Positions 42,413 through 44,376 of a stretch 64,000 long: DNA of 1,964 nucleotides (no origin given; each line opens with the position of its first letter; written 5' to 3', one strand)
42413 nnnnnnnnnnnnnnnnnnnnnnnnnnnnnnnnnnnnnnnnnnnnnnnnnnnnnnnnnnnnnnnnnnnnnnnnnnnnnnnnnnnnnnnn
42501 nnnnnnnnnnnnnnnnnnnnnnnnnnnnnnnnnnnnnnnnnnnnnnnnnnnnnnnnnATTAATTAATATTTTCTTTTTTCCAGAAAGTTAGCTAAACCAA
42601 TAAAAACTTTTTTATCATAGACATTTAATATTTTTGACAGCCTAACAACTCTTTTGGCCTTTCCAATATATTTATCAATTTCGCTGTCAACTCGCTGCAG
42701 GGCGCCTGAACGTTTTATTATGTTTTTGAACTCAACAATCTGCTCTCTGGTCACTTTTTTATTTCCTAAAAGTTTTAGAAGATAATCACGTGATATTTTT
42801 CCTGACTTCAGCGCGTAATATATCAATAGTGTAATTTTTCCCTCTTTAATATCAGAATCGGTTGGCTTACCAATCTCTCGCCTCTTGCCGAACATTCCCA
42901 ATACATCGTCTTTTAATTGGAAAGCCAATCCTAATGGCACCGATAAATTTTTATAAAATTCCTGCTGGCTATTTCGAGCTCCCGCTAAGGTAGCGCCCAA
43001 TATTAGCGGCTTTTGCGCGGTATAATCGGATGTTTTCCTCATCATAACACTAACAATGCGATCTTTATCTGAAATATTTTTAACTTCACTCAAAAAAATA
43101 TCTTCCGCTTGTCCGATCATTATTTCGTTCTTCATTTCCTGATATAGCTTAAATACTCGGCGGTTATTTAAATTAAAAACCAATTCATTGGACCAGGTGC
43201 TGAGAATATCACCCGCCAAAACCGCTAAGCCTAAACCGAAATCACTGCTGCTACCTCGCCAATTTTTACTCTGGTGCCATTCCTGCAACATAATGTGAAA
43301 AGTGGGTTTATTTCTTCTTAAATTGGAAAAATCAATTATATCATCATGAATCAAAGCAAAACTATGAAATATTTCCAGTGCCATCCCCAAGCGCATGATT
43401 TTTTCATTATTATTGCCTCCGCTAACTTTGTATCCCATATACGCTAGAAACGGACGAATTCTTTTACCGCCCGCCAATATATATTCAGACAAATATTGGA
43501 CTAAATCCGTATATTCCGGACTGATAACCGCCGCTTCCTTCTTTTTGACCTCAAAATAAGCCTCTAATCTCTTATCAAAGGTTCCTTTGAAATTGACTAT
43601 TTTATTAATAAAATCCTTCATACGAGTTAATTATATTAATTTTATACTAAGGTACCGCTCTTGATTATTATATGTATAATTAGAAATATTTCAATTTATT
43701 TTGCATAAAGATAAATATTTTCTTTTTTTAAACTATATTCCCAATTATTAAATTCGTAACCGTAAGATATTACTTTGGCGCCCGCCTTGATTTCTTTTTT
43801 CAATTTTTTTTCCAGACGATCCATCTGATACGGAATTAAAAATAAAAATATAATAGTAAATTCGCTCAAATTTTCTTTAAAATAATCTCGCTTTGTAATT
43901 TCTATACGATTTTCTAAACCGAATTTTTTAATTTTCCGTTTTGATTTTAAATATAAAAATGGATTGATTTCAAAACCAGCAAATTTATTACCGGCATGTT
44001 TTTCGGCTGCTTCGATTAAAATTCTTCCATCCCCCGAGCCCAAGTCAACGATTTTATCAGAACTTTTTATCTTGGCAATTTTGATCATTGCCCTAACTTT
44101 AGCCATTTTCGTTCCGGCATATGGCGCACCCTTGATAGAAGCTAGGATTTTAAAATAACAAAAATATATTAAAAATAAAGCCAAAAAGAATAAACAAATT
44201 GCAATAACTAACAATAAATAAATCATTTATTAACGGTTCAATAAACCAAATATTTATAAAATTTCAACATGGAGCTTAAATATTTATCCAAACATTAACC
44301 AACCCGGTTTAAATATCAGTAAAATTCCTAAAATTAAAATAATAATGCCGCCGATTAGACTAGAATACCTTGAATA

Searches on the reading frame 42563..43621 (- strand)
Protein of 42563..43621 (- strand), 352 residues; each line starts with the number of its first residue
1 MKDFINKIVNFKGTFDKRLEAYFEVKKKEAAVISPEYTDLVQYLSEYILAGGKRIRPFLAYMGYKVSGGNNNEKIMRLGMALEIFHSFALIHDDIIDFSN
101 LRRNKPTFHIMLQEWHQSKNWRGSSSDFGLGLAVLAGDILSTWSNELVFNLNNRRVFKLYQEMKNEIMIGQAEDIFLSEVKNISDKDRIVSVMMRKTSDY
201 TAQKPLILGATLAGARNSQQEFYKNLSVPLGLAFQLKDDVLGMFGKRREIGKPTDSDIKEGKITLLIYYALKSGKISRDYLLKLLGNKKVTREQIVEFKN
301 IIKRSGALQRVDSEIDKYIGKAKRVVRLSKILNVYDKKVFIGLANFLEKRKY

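Call 76: search_protein_families(library=pfam, proteins=[window:42563-43621:-], max_evalue=0.01)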
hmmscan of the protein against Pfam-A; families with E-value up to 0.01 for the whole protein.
window:42563-43621:- (352 aa): 1 family
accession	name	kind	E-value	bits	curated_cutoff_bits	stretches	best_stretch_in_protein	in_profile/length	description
PF00348.22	polyprenyl_synt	-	2.4e-52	178.1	27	1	41-297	4-246/251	Polyprenyl synthetase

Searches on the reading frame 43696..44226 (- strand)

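Call 76: search_protein_families(library=pfam, proteins=[window:43696-44226:-], max_evalue=0.01)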
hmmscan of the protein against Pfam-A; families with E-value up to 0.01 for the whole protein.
window:43696-44226:- (176 aa): 10 families
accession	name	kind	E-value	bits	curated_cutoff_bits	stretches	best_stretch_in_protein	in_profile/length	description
PF13847.12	Methyltransf_31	-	8.8e-07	29.2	27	1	53-143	1-95/145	Methyltransferase domain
PF08123.19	DOT1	-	1e-05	25.6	23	1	36-166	23-167/205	Histone methylation protein DOT1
PF02353.26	CMAS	-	0.00034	20.5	27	1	40-116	47-122/273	Mycolic acid cyclopropane synthetase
PF00891.24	Methyltransf_2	-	0.00044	20.1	22.3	1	44-152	51-162/210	O-methyltransferase domain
PF12847.13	Methyltransf_18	-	0.00062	20.2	27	1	51-116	10-75/151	Methyltransferase domain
PF13649.12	Methyltransf_25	-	0.0007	20.7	27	1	59-133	1-76/97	Methyltransferase domain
PF02390.23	Methyltransf_4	-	0.00092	19.2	24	1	59-115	5-60/173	Putative methyltransferase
PF05175.20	MTS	-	0.00095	19.3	23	1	52-126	28-102/170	Methyltransferase small domain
PF08242.18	Methyltransf_12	-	0.0013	19.9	30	1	60-129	1-72/98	Methyltransferase domain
PF00398.26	RrnaAD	-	0.0045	16.5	24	1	48-133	23-109/263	Ribosomal RNA adenine dimethylase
